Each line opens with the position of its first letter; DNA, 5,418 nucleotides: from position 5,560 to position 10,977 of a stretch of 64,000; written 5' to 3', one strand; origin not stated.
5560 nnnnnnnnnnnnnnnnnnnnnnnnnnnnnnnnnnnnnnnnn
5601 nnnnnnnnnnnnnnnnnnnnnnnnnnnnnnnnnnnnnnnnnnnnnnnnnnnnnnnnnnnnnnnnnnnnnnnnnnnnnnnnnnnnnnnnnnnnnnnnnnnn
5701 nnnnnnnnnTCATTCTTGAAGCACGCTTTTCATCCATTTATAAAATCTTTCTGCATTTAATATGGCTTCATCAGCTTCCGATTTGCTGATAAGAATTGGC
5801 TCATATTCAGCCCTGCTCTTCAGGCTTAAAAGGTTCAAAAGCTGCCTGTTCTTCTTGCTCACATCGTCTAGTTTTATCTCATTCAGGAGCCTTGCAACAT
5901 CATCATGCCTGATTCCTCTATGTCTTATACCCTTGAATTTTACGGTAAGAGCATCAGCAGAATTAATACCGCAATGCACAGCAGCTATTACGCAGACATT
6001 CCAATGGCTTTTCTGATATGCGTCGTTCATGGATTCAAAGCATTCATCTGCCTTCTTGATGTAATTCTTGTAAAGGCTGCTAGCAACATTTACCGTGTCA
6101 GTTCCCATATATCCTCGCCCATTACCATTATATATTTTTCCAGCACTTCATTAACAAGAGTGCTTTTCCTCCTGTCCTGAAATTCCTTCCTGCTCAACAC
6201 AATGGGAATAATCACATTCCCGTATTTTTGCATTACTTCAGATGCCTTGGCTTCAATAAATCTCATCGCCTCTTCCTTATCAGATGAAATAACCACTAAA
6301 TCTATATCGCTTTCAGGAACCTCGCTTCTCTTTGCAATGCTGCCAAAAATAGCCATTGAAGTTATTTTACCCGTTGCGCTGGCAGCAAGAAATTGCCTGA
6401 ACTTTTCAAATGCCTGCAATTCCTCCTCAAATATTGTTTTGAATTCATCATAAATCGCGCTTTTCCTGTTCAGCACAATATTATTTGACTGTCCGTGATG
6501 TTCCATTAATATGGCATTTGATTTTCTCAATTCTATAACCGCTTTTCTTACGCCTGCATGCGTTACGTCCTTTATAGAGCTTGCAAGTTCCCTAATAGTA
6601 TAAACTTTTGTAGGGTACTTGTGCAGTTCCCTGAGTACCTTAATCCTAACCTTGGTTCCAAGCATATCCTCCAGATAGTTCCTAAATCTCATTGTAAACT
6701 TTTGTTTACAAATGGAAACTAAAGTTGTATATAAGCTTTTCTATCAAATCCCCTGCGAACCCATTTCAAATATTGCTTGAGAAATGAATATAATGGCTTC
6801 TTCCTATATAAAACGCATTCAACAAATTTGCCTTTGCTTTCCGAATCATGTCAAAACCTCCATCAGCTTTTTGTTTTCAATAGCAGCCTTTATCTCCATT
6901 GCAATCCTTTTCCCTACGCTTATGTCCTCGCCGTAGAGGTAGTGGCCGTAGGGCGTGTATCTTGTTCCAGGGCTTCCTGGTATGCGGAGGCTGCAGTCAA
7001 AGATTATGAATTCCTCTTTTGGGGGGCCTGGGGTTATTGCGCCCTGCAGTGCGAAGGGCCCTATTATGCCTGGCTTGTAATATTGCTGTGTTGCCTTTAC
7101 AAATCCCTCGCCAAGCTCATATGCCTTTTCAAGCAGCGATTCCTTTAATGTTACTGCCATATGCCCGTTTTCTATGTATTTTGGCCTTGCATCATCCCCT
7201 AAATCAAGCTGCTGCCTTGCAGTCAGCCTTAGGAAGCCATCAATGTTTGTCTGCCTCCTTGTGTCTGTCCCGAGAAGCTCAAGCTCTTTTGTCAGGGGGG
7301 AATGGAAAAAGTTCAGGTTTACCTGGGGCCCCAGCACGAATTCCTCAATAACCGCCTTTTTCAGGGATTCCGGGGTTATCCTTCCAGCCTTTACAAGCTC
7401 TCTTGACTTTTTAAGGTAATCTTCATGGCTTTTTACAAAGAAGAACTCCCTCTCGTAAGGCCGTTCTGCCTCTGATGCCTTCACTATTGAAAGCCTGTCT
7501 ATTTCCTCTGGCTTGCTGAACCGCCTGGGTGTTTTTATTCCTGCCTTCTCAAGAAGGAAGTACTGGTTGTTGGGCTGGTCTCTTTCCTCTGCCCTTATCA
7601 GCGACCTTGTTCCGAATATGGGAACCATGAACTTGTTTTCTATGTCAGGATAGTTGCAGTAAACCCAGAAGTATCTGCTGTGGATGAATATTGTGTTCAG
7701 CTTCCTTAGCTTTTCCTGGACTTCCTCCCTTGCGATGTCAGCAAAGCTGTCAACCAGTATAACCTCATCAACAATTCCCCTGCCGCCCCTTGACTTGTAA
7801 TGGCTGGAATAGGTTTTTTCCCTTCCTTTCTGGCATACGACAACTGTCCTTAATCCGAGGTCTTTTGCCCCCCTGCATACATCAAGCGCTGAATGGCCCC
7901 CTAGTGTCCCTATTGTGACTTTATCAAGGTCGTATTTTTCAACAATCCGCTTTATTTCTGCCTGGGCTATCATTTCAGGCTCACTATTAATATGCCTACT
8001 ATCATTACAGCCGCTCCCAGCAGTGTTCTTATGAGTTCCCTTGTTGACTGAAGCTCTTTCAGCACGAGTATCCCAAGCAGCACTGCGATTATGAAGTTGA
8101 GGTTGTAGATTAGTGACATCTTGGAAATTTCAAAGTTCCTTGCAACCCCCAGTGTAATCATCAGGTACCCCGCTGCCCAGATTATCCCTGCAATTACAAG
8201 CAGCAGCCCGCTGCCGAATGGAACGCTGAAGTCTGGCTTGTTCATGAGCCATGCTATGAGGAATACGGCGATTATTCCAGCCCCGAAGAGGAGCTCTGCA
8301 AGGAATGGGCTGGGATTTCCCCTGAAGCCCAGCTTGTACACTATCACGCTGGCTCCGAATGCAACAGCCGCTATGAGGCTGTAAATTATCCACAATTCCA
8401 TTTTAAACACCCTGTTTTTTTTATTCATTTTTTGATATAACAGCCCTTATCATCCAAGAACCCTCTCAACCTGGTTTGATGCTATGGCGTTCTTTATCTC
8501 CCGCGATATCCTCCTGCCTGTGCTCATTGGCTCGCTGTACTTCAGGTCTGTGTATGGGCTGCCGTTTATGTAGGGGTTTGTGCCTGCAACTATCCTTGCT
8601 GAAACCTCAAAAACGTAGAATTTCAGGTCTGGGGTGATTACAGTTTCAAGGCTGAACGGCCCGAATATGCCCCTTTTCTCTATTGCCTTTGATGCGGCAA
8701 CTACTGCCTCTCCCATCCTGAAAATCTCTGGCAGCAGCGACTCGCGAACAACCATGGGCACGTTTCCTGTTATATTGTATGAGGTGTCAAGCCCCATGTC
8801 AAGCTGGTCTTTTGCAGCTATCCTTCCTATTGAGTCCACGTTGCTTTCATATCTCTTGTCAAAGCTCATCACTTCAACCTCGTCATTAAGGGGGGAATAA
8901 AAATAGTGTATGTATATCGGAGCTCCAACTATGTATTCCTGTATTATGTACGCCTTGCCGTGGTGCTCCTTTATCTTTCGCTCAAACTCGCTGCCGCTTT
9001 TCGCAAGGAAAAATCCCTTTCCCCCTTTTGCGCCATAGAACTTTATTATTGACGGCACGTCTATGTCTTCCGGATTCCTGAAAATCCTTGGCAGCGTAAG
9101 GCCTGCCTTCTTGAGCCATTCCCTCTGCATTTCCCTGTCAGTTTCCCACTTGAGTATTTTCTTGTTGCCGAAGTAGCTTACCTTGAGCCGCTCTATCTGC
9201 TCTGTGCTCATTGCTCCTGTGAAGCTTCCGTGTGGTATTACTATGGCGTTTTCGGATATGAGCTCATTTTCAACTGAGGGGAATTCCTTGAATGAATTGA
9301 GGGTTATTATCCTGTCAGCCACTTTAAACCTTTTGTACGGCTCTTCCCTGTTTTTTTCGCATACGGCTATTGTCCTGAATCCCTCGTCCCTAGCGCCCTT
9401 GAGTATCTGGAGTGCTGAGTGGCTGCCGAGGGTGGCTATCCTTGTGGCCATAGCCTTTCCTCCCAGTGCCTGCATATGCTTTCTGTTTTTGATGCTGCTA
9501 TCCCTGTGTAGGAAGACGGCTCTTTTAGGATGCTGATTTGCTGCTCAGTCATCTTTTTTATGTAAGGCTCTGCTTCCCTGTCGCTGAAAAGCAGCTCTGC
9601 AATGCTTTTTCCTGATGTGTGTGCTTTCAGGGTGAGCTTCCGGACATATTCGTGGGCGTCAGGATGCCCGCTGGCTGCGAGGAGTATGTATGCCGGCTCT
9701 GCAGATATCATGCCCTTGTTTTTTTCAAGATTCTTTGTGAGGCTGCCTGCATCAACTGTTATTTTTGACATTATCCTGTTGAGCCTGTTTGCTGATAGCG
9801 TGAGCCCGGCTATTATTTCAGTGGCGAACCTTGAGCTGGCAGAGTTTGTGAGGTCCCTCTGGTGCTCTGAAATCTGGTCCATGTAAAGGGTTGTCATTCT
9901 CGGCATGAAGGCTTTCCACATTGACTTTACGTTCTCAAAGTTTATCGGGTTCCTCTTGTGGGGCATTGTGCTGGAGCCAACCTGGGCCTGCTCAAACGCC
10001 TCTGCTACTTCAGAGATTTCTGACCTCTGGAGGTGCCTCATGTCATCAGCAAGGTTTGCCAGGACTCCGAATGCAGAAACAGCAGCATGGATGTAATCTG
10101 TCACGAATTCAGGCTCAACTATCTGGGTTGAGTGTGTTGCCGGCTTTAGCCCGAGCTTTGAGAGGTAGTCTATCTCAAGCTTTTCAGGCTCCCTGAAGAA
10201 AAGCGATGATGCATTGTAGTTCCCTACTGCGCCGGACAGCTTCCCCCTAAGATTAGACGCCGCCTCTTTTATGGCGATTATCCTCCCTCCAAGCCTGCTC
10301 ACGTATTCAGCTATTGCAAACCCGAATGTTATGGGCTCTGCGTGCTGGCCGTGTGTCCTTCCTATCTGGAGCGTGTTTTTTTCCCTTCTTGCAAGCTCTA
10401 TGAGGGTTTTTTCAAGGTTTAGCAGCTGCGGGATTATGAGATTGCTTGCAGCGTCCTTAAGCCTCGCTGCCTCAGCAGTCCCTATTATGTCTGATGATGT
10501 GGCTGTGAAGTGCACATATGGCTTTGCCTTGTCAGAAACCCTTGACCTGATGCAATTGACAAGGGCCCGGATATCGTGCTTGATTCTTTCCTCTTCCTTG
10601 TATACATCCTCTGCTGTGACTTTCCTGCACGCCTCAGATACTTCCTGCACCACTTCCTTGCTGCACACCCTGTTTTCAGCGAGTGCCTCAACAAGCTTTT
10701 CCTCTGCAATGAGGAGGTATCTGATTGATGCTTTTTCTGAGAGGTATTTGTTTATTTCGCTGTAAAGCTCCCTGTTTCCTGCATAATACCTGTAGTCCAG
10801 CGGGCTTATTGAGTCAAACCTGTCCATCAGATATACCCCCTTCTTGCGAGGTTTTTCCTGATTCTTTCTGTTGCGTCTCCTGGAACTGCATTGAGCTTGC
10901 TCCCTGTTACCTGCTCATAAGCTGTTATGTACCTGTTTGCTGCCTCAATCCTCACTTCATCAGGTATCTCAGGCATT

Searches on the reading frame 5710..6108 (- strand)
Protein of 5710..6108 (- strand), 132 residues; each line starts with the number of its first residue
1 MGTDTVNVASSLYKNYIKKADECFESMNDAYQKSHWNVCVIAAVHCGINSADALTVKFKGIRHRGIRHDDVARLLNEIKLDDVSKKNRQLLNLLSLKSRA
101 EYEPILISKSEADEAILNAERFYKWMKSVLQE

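Call 10: search_protein_families(library=pfam, proteins=[window:5710-6108:-], max_evalue=0.00001)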
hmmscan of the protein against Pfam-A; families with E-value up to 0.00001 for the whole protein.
window:5710-6108:- (132 aa): 1 family
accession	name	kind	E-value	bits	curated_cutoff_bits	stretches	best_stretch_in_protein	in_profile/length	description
PF05168.19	HEPN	-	5.5e-08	33.4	22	1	14-128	2-116/117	HEPN domain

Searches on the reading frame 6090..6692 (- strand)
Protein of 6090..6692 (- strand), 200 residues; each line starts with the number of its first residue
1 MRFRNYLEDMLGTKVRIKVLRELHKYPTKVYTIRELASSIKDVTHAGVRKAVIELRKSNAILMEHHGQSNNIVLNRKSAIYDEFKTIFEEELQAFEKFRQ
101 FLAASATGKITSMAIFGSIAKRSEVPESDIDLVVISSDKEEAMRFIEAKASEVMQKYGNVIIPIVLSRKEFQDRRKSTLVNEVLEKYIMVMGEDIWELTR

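Call 9: search_protein_families(library=pfam, proteins=[window:6090-6692:-], max_evalue=0.00001)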
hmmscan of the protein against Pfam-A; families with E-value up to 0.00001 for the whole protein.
window:6090-6692:- (200 aa): 2 families
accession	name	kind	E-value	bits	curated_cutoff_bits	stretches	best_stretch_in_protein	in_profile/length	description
PF18765.7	Polbeta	-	6.3e-09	36.3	26.9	1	108-154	11-60/93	Polymerase beta, Nucleotidyltransferase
PF01909.29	NTP_transf_2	-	2.9e-07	31.2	21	1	98-179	4-86/93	Nucleotidyltransferase domain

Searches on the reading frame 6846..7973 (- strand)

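Call 9: search_protein_families(library=pfam, proteins=[window:6846-7973:-], max_evalue=0.00001)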
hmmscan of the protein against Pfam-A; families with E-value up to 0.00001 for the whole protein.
window:6846-7973:- (375 aa): 2 families
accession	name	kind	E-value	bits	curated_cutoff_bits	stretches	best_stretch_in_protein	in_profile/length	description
PF06973.17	DUF1297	-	5.1e-64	215.7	23.8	1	185-375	1-188/188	Domain of unknown function (DUF1297)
PF06849.18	DUF1246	-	9.1e-40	135.9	25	1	21-152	1-122/122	Protein of unknown function (DUF1246)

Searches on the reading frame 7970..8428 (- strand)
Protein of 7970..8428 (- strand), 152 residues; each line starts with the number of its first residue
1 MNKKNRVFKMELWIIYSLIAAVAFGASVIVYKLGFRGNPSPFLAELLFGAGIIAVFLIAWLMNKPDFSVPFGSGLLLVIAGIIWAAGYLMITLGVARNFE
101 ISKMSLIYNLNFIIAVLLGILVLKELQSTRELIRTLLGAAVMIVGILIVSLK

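Call 9: search_protein_families(library=pfam, proteins=[window:7970-8428:-], max_evalue=0.00001)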
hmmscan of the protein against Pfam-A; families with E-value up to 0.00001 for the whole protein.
window:7970-8428:- (152 aa): 1 family
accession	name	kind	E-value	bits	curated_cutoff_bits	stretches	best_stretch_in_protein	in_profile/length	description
PF00892.27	EamA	-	1.2e-07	32.5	28.2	1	12-150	2-134/135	EamA-like transporter family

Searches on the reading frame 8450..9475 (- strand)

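Call 9: search_protein_families(library=pfam, proteins=[window:8450-9475:-], max_evalue=0.00001)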
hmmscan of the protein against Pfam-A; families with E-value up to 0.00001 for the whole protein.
window:8450-9475:- (341 aa): 2 families
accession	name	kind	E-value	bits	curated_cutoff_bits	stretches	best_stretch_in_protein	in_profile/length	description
PF06973.17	DUF1297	-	1.8e-70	236.8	23.8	1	168-340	15-187/188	Domain of unknown function (DUF1297)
PF06849.18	DUF1246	-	4.4e-45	153.1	25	1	13-132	1-122/122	Protein of unknown function (DUF1246)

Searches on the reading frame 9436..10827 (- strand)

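Call 9: search_protein_families(library=pfam, proteins=[window:9436-10827:-], max_evalue=0.00001)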
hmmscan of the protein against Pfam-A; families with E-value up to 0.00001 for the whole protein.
window:9436-10827:- (463 aa): 2 families
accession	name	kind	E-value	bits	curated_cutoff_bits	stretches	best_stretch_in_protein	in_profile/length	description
PF00206.25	Lyase_1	-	1.7e-40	139.8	27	1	20-303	9-306/312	Lyase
PF08328.16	ASL_C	-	5.1e-16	59.2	35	1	320-416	1-96/115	Adenylosuccinate lyase C-terminal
